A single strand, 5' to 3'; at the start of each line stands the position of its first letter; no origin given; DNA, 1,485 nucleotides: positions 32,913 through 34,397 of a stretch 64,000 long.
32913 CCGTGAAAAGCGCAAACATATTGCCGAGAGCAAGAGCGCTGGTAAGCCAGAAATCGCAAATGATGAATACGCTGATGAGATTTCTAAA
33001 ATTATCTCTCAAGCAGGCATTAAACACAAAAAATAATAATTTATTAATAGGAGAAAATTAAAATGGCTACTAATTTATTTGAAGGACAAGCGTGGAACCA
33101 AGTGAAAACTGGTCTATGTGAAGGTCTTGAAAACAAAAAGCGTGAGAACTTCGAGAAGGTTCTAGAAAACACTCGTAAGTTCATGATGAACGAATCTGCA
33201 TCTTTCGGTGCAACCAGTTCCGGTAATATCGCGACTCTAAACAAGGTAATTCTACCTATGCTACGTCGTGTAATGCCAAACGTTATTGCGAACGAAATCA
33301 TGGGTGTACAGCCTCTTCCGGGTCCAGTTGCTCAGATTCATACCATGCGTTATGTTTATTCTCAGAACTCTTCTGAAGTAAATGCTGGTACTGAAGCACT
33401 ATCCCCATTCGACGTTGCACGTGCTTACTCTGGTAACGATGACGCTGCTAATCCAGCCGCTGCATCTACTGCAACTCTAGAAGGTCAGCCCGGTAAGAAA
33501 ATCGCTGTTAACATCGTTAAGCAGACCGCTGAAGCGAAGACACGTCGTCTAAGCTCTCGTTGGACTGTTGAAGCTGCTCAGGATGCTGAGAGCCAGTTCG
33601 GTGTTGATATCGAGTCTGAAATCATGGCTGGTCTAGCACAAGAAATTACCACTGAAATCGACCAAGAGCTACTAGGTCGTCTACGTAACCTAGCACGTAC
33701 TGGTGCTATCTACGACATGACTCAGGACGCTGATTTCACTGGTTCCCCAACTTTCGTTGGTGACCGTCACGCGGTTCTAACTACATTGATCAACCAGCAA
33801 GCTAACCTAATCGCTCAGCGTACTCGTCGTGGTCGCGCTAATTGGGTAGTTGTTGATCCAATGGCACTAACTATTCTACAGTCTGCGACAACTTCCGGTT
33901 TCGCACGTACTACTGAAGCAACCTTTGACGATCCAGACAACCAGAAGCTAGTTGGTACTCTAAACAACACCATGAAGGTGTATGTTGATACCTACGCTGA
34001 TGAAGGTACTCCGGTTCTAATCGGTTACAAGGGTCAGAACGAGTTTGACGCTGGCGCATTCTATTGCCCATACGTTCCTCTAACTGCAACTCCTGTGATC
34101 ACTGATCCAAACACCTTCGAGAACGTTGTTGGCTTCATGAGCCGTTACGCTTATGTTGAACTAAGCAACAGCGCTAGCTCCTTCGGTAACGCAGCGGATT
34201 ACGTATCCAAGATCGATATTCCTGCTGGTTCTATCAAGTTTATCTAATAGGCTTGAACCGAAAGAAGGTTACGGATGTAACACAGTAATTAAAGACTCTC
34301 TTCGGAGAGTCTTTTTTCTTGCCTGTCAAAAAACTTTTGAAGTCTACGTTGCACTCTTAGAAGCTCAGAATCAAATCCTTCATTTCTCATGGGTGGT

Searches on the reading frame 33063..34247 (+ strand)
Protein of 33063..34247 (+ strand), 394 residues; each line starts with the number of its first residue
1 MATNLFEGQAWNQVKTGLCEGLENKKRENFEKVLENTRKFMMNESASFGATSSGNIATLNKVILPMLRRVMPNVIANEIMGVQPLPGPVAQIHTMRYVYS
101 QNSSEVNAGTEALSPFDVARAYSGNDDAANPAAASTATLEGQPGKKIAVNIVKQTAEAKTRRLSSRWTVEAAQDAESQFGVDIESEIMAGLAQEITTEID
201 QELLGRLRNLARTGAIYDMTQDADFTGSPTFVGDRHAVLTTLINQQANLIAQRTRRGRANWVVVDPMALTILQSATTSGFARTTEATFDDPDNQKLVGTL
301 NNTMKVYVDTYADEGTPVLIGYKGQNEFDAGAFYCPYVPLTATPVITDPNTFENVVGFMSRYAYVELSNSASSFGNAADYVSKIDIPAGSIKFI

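Call 106: search_protein_families(library=phrogs, proteins=[window:33063-34247:+], max_evalue=0.001)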
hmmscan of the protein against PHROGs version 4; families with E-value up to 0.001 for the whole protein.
window:33063-34247:+ (394 aa): 4 families
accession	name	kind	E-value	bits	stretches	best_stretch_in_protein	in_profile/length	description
phrog_138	-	head and packaging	4.7e-96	323.5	1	10-383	9-425/444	major head protein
phrog_1014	-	unknown function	3.1e-07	30.4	1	147-355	322-531/567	-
phrog_20655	-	head and packaging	2.4e-06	27.4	1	7-104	47-139/534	major head protein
phrog_12830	-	head and packaging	9.7e-05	23.7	1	62-94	95-127/128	major head protein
